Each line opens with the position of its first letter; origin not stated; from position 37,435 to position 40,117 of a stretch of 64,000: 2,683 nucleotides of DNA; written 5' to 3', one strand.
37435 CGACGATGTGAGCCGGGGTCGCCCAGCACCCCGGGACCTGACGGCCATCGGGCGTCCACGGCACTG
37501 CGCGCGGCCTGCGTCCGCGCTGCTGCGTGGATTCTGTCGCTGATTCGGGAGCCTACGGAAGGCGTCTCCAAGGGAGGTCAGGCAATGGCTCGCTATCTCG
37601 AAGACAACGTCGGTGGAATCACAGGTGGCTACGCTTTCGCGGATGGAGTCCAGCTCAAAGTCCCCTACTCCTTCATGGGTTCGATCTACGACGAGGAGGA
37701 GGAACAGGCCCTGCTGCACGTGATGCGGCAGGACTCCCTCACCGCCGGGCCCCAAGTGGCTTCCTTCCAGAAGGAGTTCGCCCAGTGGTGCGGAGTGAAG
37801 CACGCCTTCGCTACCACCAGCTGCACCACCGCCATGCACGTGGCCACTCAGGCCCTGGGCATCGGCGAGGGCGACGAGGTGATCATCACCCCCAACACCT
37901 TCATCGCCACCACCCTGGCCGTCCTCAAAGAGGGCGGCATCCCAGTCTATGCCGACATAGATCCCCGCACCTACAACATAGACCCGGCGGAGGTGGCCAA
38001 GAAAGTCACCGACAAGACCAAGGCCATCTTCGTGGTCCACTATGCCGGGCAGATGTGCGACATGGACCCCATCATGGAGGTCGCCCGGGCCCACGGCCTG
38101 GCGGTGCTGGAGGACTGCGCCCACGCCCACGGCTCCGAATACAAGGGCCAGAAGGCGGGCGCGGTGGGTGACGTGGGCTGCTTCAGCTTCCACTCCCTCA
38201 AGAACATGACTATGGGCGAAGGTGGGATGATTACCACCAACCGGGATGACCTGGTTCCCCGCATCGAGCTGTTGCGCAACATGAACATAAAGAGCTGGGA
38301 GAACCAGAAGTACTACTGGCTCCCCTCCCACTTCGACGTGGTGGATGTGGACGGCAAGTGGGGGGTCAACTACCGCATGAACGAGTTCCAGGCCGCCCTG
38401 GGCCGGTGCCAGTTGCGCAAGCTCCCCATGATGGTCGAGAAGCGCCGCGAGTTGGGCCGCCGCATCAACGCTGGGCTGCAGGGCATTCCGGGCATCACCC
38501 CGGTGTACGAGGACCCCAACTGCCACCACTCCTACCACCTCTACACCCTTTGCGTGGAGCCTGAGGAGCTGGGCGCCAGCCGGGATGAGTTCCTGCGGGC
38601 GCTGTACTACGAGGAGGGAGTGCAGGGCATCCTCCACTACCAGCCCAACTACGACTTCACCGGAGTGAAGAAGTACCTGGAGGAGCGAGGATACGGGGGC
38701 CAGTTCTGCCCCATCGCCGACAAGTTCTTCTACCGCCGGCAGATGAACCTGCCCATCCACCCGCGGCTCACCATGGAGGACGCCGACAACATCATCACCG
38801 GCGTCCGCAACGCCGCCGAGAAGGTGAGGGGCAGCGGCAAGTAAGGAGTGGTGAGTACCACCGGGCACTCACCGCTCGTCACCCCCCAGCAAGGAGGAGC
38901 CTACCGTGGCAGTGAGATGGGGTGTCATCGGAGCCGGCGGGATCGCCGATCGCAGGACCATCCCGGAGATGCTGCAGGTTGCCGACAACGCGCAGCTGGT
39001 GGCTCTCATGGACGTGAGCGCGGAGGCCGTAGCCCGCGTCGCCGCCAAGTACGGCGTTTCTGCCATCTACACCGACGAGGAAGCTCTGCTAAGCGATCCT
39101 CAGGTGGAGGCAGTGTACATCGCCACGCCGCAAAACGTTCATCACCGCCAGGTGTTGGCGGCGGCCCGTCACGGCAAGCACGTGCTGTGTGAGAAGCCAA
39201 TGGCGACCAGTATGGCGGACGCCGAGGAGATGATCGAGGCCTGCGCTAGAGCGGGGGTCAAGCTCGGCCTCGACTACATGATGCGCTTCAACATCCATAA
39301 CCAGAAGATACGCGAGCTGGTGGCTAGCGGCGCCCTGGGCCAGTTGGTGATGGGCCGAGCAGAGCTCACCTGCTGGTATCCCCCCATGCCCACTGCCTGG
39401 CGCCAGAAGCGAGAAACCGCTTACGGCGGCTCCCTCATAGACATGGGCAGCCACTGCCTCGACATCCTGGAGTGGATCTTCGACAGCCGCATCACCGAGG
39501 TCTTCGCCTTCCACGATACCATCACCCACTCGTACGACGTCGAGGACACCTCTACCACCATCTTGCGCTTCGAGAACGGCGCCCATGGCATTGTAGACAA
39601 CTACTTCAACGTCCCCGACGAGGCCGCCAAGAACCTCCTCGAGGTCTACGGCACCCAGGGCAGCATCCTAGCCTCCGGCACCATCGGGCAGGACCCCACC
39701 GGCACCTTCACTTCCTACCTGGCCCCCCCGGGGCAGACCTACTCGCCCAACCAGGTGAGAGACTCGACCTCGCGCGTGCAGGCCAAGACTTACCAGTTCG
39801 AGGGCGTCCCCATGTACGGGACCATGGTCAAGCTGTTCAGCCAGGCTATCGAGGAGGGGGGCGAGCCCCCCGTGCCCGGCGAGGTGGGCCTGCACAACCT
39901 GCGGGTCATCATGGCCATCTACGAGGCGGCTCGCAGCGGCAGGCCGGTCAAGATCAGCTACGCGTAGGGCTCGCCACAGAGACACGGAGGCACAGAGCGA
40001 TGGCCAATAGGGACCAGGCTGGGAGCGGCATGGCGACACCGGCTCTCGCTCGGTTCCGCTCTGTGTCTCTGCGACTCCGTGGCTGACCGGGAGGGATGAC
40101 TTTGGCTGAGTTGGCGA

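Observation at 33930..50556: Catabolic-looking island with four DegT-family aminotransferases, three Gfo/Idh/MocA dehydrogenases, an AAC(3)-like acetyltransferase, a ROK regulator and a sugar ABC importer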

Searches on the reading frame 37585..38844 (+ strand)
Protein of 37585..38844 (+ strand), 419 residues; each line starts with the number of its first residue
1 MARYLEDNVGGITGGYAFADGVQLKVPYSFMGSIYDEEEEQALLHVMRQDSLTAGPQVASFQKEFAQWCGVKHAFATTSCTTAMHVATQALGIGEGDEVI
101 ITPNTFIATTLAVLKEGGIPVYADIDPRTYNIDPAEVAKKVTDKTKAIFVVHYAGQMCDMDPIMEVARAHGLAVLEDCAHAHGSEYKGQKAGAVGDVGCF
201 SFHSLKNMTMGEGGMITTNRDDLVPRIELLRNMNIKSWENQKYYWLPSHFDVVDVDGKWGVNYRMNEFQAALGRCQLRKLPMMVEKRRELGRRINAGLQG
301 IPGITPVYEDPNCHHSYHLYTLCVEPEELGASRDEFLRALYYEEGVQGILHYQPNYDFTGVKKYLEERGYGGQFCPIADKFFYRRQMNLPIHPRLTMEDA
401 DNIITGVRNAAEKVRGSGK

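Call 3: search_protein_families(library=pfam, proteins=[window:37585-38844:+])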
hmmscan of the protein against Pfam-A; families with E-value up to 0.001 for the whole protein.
window:37585-38844:+ (419 aa): 5 families
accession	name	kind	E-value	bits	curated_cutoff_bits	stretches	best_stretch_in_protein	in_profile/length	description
PF01041.23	DegT_DnrJ_EryC1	-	2.2e-113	379.6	19.8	1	36-407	4-359/360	DegT/DnrJ/EryC1/StrS aminotransferase family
PF01053.26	Cys_Met_Meta_PP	-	7.5e-07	28.5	27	1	55-184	51-180/381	Cys/Met metabolism PLP-dependent enzyme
PF01212.27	Beta_elim_lyase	-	1.4e-05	25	27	1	50-310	26-277/288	Beta-eliminating lyase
PF00266.25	Aminotran_5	-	0.00022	20.8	21.5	1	57-184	44-182/371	Aminotransferase class-V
PF00155.27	Aminotran_1_2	-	0.00066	19.4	19.7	0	53-184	38-192/361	Aminotransferase class I and II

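Call 8: search_protein_families(library=ncbifam, proteins=[window:37585-38844:+], max_evalue=0.001)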
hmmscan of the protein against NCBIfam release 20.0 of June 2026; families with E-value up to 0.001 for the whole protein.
window:37585-38844:+ (419 aa): 23 families
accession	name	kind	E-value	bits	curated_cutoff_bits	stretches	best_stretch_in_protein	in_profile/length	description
TIGR03588.1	PseC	equivalog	1.3e-91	307.4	423.5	1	34-409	8-378/380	UDP-4-amino-4,6-dideoxy-N-acetyl-beta-L-altrosamine transaminase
NF008658.2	PRK11658.1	equivalog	1.6e-71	240.9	631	1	35-412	12-378/379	UDP-4-amino-4-deoxy-L-arabinose aminotransferase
NF008687.0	PRK11706.1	equivalog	1.6e-66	224.6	375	1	34-409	8-372/375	dTDP-4-amino-4,6-dideoxygalactose transaminase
TIGR04181.1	NHT_00031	hypoth_equivalog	6.8e-58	196.3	420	1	53-347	27-321/359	LegC family aminotransferase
TIGR02379.1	ECA_wecE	subfamily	5.1e-54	183.5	434.85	1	38-408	12-372/376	dTDP-4-amino-4,6-dideoxy-D-glucose transaminase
NF011936.0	PRK15407.1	equivalog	1.1e-51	175.9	423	1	26-341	37-370/440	lipopolysaccharide biosynthesis protein RfbH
TIGR04427.1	PLP_DesI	equivalog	1.2e-50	172.8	650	1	45-412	40-384/390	dTDP-4-dehydro-6-deoxyglucose aminotransferase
NF005816.0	PRK07682.1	equivalog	9.5e-08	31.1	620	1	75-179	94-204/390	aminotransferase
NF006810.0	PRK09331.1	subfamily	2.2e-07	30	301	1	55-190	64-210/397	Sep-tRNA:Cys-tRNA synthetase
NF041364.1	GntC_guanitoxin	equivalog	9e-07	28.1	415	1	77-180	66-176/356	guanitoxin biosynthesis PLP-dependent (S)-gamma-hydroxy-L-arginine cyclodehydratase GntC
NF004975.0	PRK06348.1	equivalog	2.9e-06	26.5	549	1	62-150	80-168/384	pyridoxal phosphate-dependent aminotransferase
NF006569.0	PRK09082.1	subfamily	7.2e-06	25.3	420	1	76-179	96-204/386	methionine aminotransferase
NF006488.0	PRK08912.1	equivalog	1.5e-05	24.1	498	1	76-180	92-189/387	aminotransferase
NF005305.0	PRK06836.1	equivalog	1.9e-05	24.1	376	1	60-150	87-176/396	pyridoxal phosphate-dependent aminotransferase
NF004770.0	PRK06108.1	subfamily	2.1e-05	23.6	422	1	62-178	87-210/396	pyridoxal phosphate-dependent aminotransferase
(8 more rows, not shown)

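Call 10: find_encoding_contigs(protein=window:37585-38844:+, flank=10000, max_places=6)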
Protein window:37585-38844:+ (419 aa): 2 contigs read that carry it; 2 places shown.
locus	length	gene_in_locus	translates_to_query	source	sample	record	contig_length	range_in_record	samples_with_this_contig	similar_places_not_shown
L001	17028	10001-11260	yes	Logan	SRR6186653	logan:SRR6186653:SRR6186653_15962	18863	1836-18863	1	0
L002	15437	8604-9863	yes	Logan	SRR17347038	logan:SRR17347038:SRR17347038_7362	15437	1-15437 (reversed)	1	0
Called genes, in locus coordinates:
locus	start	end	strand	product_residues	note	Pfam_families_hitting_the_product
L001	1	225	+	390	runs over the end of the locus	PF08281:Sigma70_r4_2 (weak), PF00072:Response_reg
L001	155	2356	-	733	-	PF00512:HisKA, PF02518:HATPase_c, PF00072:Response_reg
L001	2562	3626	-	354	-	PF00528:BPD_transp_1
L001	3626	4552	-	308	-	PF00528:BPD_transp_1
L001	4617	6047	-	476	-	PF01547:SBP_bac_1, PF13416:SBP_bac_8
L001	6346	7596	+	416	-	PF01041:DegT_DnrJ_EryC1, PF01212:Beta_elim_lyase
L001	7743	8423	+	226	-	-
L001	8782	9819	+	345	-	PF00480:ROK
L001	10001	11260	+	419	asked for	PF01041:DegT_DnrJ_EryC1, PF01053:Cys_Met_Meta_PP (weak), PF01212:Beta_elim_lyase (weak)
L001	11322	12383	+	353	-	PF01408:GFO_IDH_MocA, PF22725:GFO_IDH_MocA_C3, PF02894:GFO_IDH_MocA_C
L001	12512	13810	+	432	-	PF01041:DegT_DnrJ_EryC1, PF00155:Aminotran_1_2 (weak)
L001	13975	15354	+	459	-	PF01547:SBP_bac_1, PF13416:SBP_bac_8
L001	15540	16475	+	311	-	PF00528:BPD_transp_1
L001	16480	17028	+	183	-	?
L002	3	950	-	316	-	?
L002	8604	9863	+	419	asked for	PF01041:DegT_DnrJ_EryC1, PF01053:Cys_Met_Meta_PP (weak), PF01212:Beta_elim_lyase (weak)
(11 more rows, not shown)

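Call 12: search_solved_structures(query=window:37585-38844:+, max_evalue=1e-20)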
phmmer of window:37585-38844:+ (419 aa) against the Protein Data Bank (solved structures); distinct sequences matched with E-value up to 1e-20: 55.
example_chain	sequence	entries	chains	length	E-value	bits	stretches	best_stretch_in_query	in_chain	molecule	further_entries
7b0d_A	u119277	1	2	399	2.1e-67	231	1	12-402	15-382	Glutamine--scyllo-inositol transaminase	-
3bn1_A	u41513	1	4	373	3.2e-63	217.3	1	53-358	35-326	Perosamine synthetase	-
3dr7_A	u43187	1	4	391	3.5e-63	217.1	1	53-358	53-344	Putative perosamine synthetase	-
3dr4_A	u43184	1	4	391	2.3e-62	214.4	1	53-358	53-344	Putative perosamine synthetase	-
7l7x_AAA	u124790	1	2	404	6.6e-58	199.8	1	23-340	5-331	DegT/DnrJ/EryC1/StrS aminotransferase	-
8sng_A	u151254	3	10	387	1.2e-55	192.3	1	37-408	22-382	UDP-4-amino-4-deoxy-L-arabinose--oxoglutarate aminotransferase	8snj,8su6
7b0m_AAA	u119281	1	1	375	1.3e-54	188.9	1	40-364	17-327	Sugar aminotransferase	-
3frk_A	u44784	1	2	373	4.3e-54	187.2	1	45-405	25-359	QdtB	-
2c7t_A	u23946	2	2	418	1.2e-53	185.8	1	60-355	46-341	GLUTAMINE-2-DEOXY-SCYLLO-INOSOSE AMINOTRANSFERASE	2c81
5w71_A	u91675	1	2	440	1.4e-53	185.5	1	60-355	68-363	L-glutamine:2-deoxy-scyllo-inosose aminotransferase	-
1mdo_A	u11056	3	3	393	8.5e-53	182.9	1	36-411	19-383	ArnB aminotransferase | UDP-4-amino-4-deoxy-L-arabinose--oxoglutarate aminotransferase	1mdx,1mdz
2oga_A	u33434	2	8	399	1.7e-52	181.9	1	25-414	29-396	Transaminase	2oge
4oca_A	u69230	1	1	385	7.4e-52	179.8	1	36-410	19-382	UDP-4-amino-4-deoxy-L-arabinose--oxoglutarate aminotransferase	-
4lc3_A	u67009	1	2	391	1.1e-51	179.3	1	31-412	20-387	Putative UDP-4-amino-4-deoxy-l-arabinose--oxoglutarate aminotransferase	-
2fn6_A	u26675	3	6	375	5.6e-50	173.6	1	30-410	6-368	AMINOTRANSFERASE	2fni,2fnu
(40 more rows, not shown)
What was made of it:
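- DegT2's best solved match is deposited as 'glutamine--scyllo-inositol transaminase' (call 12).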

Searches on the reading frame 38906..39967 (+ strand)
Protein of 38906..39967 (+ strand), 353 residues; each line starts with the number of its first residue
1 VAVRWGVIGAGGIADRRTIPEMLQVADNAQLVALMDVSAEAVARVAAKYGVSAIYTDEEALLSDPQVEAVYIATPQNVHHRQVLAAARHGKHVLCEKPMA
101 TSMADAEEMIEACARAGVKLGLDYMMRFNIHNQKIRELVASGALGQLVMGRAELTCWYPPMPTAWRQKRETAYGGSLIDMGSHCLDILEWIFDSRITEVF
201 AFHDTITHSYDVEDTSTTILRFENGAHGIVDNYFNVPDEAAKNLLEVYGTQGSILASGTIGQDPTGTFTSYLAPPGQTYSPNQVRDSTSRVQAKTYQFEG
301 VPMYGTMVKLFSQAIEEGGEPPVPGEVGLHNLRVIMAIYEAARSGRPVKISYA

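Call 3: search_protein_families(library=pfam, proteins=[window:38906-39967:+])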
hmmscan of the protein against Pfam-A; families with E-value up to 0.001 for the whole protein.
window:38906-39967:+ (353 aa): 4 families
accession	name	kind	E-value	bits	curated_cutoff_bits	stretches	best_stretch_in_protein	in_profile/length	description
PF22725.1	GFO_IDH_MocA_C3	-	1.1e-32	113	27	1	133-254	2-123/124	GFO/IDH/MocA C-terminal domain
PF01408.29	GFO_IDH_MocA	-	4.5e-31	108.5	24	1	3-123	1-119/120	Oxidoreductase family, NAD-binding Rossmann fold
PF02894.22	GFO_IDH_MocA_C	-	4.7e-24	85.8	22.9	1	136-350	1-218/218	Oxidoreductase family, C-terminal alpha/beta domain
PF03447.22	NAD_binding_3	-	0.0002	22.5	24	1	9-120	1-113/116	Homoserine dehydrogenase, NAD binding domain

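Call 8: search_protein_families(library=ncbifam, proteins=[window:38906-39967:+], max_evalue=0.001)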
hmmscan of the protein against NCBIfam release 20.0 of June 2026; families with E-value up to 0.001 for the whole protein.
window:38906-39967:+ (353 aa): 9 families
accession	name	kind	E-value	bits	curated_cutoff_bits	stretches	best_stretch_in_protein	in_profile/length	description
TIGR04380.1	myo_inos_iolG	equivalog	3.3e-46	157.7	355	1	4-256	3-252/330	inositol 2-dehydrogenase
NF040723.1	UDP-GlcNAcDh_Arch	equivalog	5e-39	134.6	450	1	4-252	2-233/302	UDP-N-acetylglucosamine 3-dehydrogenase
NF041392.1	XylDh_Gfo6_Halo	equivalog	2.6e-36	125.1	350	1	2-350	16-350/350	D-xylose 1-dehydrogenase Gfo6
NF052479.1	LevoglcsnDh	equivalog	2.1e-32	112.2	650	1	32-206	39-215/386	levoglucosan dehydrogenase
NF052679.1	InsChiInosDhIolG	equivalog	4.4e-23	81.8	540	1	1-220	1-215/343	bifunctional inositol 2-dehydrogenase/D-chiro-inositol 1-dehydrogenase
NF008607.0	PRK11579.1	subfamily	4.6e-19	68.6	330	1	3-196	5-193/346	oxidoreductase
NF058563.1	BT_2159_fam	equivalog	4.1e-16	58.9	650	1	4-195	2-186/350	disaccharide 3-dehydrogenase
NF007574.0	PRK10206.1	equivalog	6.9e-14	51.6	352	1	2-262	2-252/345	oxidoreductase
NF058561.1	BT_2158_fam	equivalog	3.5e-09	35.8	750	1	22-147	50-177/487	glycoside 3-dehydrogenase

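Call 55: search_solved_structures(query=window:38906-39967:+, max_evalue=1e-15)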
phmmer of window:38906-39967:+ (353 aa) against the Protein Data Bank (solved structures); distinct sequences matched with E-value up to 1e-15: 49.
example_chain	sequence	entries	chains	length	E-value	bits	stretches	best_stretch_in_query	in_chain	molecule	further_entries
2glx_A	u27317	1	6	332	4.9e-49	170.8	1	4-350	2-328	1,5-anhydro-D-fructose reductase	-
4koa_A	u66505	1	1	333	8.2e-46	160.2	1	3-350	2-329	1,5-anhydro-D-fructose reductase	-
5a02_A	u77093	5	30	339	1.3e-37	133.2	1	5-350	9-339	ALDOSE-ALDOSE OXIDOREDUCTASE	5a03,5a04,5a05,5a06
1evj_A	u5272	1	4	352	8.1e-37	130.6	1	5-350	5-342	GLUCOSE-FRUCTOSE OXIDOREDUCTASE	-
1ofg_A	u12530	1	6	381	7.4e-36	127.5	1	5-350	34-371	GLUCOSE-FRUCTOSE OXIDOREDUCTASE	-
1ryd_A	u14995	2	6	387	7.9e-36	127.4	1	5-350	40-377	glucose-fructose oxidoreductase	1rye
1h6a_A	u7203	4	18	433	1.2e-35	126.8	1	5-350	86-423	PRECURSOR FORM OF GLUCOSE-FRUCTOSE OXIDOREDUCTASE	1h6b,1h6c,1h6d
3q2k_A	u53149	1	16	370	2.9e-35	125.5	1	3-348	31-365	oxidoreductase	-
7xr9_A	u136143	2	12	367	3.3e-35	125.3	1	4-194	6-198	DgpA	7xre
3ezy_A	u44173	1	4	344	1.1e-34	123.6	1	1-259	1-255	Dehydrogenase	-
9m3d_B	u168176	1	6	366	1.8e-33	119.6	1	3-351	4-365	DgpA1 from W974-1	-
7wzd_A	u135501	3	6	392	5.6e-30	108.2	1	4-230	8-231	4,5-dihydroxyphthalate dehydrogenase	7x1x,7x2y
8w9s_A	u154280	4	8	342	7.5e-27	97.9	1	44-255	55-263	NADH-dependent dihydrogenase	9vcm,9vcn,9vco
3q2i_A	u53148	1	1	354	1.9e-26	96.5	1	3-350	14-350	dehydrogenase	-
2o48_X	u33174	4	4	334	6e-26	94.9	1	1-252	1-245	Dimeric dihydrodiol dehydrogenase | Trans-1,2-dihydrobenzene-1,2-diol dehydrogenase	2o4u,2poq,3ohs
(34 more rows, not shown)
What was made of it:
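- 38906..39967 (+): GFO1, a Gfo/Idh/MocA oxidoreductase closest to 1,5-anhydro-D-fructose reductase. Proposed ring ketoreductase, paired with DegT3. Calls 3, 8 and 55 (2glx, 4.9e-49, full length).
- GFO1 is closest to 1,5-anhydro-D-fructose reductase, a pyranose-ring 2-ketoreductase: call 55.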
